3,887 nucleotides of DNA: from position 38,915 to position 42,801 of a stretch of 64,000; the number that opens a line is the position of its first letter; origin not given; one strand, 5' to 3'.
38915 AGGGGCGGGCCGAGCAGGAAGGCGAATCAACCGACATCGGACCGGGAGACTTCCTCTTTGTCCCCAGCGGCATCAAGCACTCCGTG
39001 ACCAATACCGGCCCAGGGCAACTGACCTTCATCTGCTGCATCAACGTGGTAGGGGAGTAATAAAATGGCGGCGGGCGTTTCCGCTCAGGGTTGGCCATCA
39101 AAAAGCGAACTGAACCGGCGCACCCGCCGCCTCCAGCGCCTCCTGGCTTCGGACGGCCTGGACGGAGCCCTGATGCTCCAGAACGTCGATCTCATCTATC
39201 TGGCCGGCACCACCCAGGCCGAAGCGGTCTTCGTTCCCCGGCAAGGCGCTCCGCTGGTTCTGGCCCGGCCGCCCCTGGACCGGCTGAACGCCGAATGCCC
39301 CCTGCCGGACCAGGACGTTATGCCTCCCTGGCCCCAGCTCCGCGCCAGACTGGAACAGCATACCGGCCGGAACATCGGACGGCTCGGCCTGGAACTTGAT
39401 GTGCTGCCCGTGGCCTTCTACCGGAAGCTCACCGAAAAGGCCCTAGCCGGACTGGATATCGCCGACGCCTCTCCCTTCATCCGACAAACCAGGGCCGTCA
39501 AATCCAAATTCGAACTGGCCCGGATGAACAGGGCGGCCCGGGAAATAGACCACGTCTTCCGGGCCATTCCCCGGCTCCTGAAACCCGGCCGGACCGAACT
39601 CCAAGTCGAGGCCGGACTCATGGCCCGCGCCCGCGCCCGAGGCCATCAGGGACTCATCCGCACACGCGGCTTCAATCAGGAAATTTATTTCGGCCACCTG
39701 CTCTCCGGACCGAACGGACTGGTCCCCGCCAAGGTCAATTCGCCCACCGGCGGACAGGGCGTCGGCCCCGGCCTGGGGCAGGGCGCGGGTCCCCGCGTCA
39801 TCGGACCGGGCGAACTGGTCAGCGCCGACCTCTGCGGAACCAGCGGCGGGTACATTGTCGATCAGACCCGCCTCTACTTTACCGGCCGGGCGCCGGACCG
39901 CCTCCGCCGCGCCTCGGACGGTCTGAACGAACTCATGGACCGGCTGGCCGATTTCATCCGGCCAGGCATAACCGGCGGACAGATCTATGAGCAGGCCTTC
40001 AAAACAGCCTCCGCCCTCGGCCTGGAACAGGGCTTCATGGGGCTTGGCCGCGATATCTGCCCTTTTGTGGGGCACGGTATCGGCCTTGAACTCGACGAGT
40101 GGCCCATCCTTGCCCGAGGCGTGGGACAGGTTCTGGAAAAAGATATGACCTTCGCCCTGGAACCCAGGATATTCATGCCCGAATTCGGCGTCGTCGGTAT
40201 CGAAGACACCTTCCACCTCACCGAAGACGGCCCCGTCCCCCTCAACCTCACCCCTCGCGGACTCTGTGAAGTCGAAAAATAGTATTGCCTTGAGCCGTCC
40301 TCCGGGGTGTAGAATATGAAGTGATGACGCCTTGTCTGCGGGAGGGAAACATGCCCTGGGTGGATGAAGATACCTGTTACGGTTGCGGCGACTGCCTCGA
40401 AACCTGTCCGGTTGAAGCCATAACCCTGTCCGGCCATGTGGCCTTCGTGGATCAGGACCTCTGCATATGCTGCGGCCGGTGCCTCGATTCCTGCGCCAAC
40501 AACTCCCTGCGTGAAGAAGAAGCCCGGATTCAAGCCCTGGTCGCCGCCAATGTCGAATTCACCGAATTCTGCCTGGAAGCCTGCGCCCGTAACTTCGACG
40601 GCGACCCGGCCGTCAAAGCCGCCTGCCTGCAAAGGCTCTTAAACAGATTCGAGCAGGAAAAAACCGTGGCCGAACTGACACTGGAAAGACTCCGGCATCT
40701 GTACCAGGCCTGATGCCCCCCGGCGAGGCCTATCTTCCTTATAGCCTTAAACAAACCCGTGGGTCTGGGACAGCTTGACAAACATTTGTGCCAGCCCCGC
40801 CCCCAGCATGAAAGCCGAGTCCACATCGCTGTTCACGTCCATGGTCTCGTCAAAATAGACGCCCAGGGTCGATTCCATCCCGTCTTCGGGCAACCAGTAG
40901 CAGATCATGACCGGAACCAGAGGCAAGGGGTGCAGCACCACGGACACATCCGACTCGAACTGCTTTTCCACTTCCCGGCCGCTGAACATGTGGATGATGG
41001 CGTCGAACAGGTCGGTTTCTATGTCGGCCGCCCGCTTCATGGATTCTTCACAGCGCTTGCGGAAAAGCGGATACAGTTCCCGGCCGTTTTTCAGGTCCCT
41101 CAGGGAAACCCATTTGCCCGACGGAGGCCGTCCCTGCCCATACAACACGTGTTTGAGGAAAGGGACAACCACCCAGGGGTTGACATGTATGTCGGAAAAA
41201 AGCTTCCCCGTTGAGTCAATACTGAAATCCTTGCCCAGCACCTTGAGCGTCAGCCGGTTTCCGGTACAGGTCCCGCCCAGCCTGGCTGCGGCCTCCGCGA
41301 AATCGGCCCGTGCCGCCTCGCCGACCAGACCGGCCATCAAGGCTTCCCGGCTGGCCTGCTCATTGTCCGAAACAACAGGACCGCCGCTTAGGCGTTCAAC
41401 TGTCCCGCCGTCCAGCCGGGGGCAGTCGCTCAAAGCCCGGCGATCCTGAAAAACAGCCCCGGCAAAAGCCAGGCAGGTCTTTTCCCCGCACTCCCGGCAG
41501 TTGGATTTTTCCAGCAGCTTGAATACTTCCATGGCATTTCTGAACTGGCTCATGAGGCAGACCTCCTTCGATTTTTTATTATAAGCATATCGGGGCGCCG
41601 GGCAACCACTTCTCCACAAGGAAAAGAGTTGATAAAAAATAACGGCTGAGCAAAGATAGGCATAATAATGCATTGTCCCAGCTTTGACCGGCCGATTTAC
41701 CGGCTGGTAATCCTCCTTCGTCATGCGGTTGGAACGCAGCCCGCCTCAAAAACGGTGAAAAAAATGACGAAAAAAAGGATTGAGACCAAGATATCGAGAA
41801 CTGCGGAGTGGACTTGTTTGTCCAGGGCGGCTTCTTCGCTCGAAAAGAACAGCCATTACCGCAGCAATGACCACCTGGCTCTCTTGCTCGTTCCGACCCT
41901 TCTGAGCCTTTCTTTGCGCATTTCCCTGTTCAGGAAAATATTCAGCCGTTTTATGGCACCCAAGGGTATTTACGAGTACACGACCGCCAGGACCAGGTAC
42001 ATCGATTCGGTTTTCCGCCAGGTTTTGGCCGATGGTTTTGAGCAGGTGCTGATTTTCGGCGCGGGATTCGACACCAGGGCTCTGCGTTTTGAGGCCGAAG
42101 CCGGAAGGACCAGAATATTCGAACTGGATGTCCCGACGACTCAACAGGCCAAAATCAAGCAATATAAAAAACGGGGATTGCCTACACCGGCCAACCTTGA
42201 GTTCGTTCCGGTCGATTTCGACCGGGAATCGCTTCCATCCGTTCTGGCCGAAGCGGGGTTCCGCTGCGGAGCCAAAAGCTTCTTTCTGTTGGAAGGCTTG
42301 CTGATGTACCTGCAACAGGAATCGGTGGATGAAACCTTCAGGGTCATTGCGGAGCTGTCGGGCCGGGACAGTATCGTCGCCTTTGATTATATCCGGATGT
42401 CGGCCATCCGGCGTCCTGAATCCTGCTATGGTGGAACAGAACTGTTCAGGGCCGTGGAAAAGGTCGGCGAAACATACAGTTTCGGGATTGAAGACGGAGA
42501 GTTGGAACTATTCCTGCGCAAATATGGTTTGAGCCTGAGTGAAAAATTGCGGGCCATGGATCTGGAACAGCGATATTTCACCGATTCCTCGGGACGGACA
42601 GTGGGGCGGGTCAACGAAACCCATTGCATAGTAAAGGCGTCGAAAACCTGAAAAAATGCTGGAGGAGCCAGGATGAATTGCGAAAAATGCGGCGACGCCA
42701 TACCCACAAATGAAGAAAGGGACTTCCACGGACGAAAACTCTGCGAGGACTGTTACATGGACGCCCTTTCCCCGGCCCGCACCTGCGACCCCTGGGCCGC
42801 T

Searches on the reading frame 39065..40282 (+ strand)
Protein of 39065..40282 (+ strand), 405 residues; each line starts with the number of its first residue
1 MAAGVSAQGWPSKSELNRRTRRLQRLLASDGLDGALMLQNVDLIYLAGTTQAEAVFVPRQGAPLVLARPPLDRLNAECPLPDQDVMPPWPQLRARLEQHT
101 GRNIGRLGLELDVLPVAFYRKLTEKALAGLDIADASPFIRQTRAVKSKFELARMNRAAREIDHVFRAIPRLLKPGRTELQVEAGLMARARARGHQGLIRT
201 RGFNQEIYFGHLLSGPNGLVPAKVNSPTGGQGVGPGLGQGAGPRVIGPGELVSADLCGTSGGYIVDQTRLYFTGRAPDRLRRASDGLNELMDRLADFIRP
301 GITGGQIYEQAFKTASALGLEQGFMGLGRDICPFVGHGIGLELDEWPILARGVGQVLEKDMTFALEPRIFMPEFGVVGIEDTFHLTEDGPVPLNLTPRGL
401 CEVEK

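Call 7: search_protein_families(library=pfam, proteins=[window:39065-40282:+])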
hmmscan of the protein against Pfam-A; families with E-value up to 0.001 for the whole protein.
window:39065-40282:+ (405 aa): 2 families
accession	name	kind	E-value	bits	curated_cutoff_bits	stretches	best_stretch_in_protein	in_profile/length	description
PF00557.29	Peptidase_M24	-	7.4e-35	121.1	23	1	153-387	2-208/208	Metallopeptidase family M24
PF01321.24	Creatinase_N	-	2.8e-15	57.4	22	1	19-145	1-128/128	Creatinase/Prolidase N-terminal domain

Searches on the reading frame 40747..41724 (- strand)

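Call 46: search_protein_families(library=pfam, max_evalue=0.00001, proteins=[window:40747-41724:-])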
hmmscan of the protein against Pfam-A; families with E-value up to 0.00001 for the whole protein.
window:40747-41724:- (325 aa): 2 families
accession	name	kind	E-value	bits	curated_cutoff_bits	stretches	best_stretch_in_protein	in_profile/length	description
PF12654.12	DUF3786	-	1.8e-43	148.5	27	1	141-314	1-176/176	Domain of unknown function (DUF3786)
PF04060.18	FeS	-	9.6e-11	41.7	23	1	71-102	1-32/33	Putative Fe-S cluster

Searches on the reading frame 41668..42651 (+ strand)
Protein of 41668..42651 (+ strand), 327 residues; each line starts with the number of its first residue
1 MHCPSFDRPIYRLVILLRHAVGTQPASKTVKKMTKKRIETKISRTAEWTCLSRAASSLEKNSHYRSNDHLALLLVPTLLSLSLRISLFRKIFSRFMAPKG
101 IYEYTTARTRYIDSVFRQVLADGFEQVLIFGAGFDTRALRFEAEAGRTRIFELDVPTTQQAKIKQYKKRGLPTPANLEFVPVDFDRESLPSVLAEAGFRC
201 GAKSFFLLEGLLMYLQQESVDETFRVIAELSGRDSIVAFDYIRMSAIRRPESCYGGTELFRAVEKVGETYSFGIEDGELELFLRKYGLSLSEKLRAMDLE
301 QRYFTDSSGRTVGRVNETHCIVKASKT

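Call 46: search_protein_families(library=pfam, max_evalue=0.00001, proteins=[window:41668-42651:+])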
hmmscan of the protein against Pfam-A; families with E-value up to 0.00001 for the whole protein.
window:41668-42651:+ (327 aa): 1 family
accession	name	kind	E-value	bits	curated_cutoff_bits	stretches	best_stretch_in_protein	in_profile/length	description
PF04072.20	LCM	-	1.2e-38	133.3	22.3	1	49-227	4-186/187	Leucine carboxyl methyltransferase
